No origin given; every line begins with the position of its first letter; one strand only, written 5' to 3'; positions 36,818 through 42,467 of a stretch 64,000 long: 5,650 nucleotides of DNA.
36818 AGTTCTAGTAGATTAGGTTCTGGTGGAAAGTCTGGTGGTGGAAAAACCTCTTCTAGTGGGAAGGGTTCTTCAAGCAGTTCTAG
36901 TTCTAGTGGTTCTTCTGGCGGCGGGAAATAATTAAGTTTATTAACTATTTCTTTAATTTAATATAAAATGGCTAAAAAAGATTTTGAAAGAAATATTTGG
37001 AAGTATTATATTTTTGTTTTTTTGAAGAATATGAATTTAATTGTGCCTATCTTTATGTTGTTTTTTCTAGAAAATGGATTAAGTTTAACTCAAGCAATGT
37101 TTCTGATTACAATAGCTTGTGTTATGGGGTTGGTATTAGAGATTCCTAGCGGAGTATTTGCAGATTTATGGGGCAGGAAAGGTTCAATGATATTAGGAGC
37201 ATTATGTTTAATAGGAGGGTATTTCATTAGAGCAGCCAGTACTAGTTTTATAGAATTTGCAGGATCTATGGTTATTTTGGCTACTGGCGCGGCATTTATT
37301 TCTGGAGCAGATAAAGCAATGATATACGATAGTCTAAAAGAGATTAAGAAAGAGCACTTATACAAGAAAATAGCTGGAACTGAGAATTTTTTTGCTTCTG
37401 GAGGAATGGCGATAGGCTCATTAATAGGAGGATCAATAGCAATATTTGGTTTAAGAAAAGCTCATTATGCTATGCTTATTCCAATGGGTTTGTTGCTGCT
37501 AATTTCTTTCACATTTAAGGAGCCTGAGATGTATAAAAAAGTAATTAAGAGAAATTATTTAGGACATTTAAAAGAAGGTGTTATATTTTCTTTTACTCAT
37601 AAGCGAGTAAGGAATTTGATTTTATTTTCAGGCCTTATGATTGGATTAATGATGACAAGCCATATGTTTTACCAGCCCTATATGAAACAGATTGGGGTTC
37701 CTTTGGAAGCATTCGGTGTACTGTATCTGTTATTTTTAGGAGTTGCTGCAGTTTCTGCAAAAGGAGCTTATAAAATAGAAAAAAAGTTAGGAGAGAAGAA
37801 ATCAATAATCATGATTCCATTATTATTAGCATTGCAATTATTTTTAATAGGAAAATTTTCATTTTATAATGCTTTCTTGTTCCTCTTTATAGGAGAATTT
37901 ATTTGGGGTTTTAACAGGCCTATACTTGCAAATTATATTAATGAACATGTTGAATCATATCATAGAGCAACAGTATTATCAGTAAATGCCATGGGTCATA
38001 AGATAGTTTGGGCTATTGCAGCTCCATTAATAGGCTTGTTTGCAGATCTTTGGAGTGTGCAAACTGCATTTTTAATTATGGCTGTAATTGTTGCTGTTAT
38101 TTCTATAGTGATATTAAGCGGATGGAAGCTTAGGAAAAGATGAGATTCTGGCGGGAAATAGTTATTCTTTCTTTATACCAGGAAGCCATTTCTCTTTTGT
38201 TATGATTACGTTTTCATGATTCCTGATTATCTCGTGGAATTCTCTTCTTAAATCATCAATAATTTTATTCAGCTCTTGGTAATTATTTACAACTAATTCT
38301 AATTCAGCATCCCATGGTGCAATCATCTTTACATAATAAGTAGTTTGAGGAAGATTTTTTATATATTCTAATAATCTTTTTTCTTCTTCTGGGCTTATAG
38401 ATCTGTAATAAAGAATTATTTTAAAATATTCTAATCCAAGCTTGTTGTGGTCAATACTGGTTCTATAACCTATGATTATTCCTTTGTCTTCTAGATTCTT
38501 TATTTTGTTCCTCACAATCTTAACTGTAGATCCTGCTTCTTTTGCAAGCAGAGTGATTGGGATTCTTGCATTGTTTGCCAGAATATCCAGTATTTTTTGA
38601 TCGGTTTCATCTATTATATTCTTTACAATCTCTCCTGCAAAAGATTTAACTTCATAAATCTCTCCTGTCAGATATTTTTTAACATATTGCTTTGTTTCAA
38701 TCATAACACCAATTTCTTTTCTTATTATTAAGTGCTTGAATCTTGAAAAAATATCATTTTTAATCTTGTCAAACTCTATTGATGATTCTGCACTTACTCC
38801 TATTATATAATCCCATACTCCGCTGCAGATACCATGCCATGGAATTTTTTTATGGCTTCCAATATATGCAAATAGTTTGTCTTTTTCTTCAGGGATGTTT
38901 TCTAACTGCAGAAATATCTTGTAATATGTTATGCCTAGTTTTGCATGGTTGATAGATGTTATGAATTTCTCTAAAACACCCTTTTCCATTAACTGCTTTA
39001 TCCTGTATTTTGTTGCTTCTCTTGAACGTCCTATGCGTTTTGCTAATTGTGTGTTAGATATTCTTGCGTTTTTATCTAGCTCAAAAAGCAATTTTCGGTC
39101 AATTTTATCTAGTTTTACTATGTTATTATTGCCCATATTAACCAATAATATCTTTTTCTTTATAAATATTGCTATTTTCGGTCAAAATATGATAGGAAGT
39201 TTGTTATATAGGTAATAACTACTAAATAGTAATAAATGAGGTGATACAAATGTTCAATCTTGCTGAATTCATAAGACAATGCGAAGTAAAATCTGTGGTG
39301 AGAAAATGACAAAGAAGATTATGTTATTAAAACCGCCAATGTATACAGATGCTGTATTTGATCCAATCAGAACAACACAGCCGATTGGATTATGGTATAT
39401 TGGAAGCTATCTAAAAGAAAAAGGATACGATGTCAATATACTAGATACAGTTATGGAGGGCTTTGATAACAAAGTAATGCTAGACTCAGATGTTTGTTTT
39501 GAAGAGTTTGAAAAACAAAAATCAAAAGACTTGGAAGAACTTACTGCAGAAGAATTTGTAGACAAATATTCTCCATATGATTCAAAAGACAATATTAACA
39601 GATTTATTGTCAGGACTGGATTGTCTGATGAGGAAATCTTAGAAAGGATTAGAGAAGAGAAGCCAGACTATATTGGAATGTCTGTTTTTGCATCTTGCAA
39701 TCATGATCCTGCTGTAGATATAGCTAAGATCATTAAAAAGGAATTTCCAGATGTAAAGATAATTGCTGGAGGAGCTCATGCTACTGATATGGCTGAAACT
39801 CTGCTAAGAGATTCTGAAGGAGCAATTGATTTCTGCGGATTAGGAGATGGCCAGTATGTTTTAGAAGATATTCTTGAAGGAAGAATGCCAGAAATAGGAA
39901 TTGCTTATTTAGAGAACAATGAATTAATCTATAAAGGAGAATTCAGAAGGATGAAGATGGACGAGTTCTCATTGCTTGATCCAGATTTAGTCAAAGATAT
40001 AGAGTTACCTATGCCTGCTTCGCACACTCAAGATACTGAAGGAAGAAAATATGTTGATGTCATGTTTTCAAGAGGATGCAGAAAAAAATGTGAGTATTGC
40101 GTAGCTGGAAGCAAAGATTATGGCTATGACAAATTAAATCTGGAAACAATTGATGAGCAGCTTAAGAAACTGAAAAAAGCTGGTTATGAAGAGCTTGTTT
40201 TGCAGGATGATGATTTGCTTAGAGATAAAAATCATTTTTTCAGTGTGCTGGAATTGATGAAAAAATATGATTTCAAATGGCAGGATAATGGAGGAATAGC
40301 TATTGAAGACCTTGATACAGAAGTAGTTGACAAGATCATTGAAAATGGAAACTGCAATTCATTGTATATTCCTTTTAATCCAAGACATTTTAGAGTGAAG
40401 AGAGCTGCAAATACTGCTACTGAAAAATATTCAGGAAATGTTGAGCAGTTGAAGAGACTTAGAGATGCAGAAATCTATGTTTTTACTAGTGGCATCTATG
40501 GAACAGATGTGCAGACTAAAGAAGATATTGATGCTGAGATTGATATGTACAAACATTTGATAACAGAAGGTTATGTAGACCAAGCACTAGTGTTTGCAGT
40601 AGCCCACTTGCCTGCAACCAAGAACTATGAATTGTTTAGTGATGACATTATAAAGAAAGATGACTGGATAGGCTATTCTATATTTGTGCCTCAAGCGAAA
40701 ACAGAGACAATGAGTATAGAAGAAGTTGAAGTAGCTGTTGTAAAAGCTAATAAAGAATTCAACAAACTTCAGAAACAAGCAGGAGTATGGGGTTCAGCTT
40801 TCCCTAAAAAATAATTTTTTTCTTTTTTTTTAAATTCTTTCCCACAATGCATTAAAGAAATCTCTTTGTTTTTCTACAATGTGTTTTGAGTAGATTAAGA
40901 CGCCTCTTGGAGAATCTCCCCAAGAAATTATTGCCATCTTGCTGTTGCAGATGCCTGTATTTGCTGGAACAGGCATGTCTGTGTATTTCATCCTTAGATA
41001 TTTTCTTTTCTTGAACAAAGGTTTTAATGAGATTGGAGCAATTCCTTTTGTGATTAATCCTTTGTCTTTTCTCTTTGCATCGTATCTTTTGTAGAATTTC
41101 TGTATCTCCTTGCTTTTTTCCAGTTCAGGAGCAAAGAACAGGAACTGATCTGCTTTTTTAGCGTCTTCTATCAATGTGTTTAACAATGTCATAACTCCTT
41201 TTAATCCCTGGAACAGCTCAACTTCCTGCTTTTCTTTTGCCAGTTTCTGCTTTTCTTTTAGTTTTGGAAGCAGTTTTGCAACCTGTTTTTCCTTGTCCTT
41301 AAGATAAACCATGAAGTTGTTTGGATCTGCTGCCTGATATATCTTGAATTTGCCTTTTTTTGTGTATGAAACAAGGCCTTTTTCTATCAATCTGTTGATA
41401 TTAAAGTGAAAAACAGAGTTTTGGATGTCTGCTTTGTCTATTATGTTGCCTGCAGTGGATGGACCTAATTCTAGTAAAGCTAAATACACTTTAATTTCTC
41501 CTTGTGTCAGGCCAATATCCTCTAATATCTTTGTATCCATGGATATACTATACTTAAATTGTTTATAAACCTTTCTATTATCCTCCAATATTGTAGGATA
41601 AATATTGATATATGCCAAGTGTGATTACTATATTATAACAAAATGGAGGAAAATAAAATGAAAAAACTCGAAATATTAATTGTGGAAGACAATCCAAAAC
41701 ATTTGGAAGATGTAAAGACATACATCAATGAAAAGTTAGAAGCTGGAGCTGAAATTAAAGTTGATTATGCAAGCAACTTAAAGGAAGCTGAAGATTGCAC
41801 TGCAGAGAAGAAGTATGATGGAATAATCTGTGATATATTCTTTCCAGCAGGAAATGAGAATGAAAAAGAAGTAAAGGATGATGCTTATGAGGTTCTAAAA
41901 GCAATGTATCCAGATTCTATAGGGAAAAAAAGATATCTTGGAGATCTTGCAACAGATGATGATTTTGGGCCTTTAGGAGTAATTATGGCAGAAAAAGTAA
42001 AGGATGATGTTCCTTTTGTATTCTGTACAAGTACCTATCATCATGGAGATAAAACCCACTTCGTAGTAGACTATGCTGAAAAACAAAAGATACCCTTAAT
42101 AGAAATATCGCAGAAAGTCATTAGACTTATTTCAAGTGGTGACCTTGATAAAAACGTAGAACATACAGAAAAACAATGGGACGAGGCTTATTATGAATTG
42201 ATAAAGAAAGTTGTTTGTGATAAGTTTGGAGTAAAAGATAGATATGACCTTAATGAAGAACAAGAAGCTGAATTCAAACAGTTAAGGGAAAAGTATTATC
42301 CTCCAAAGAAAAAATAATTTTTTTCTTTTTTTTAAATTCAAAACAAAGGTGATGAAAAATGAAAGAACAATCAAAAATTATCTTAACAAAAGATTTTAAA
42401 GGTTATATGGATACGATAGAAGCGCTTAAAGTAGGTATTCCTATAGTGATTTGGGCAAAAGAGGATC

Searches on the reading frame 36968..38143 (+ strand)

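Call 42: search_protein_families(library=pfam, proteins=[window:36968-38143:+])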
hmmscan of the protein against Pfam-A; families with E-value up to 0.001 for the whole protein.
window:36968-38143:+ (391 aa): 1 family
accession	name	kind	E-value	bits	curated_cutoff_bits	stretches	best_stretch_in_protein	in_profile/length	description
PF07690.21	MFS_1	-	1.3e-29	103.7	33.4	2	21-341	11-336/347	Major Facilitator Superfamily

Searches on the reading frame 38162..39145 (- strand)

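Call 42: search_protein_families(library=pfam, proteins=[window:38162-39145:-])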
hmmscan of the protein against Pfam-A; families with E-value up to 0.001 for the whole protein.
window:38162-39145:- (327 aa): 6 families
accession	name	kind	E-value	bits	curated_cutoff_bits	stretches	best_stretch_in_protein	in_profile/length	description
PF13412.12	HTH_24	-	3e-24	84.7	21.9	2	12-59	1-48/48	Winged helix-turn-helix DNA-binding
PF13404.12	HTH_AsnC-type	-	1.7e-21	76.2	27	2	12-52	1-41/42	AsnC-type helix-turn-helix domain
PF01047.28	MarR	-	4.3e-08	33.4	24.6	0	19-60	8-49/59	MarR family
PF08279.18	HTH_11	-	1.6e-06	28.4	25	0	183-225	3-46/55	HTH domain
PF25212.1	HVO_A0114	-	1.7e-06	28.1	27.6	0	174-224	16-66/84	HVO_A0114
PF13545.12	HTH_Crp_2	-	0.00033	21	27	0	28-59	22-53/70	Crp-like helix-turn-helix domain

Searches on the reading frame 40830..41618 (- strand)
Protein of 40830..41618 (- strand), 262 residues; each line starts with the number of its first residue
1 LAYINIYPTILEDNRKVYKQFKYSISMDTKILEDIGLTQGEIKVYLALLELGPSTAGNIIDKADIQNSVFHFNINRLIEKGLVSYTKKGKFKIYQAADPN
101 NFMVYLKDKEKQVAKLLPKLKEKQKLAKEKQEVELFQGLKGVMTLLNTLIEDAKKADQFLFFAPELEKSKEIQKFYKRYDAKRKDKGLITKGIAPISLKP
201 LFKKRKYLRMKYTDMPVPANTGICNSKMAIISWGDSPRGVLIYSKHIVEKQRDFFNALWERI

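Call 42: search_protein_families(library=pfam, proteins=[window:40830-41618:-])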
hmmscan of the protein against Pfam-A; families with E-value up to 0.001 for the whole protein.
window:40830-41618:- (262 aa): 2 families
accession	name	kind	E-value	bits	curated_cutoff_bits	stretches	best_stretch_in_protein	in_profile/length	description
PF01978.25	TrmB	-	4e-12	46.2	25.6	1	32-100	1-68/68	Sugar-specific transcriptional regulator TrmB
PF03965.22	Penicillinase_R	-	0.00065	20.5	22.6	0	37-97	1-65/115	Penicillinase repressor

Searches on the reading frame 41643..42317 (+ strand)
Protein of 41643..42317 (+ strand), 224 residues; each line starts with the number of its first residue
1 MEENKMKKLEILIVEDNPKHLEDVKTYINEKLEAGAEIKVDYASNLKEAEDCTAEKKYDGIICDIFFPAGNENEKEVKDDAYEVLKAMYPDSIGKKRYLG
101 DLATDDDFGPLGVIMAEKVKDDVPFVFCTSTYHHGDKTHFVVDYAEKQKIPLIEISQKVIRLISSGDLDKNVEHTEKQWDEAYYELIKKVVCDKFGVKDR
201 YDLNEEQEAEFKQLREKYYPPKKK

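Call 42: search_protein_families(library=pfam, proteins=[window:41643-42317:+])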
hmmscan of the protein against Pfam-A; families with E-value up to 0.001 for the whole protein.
window:41643-42317:+ (224 aa): 1 family
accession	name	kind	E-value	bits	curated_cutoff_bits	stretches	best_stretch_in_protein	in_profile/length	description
PF00072.30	Response_reg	-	9.5e-06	26.2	30.2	1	11-68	1-53/111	Response regulator receiver domain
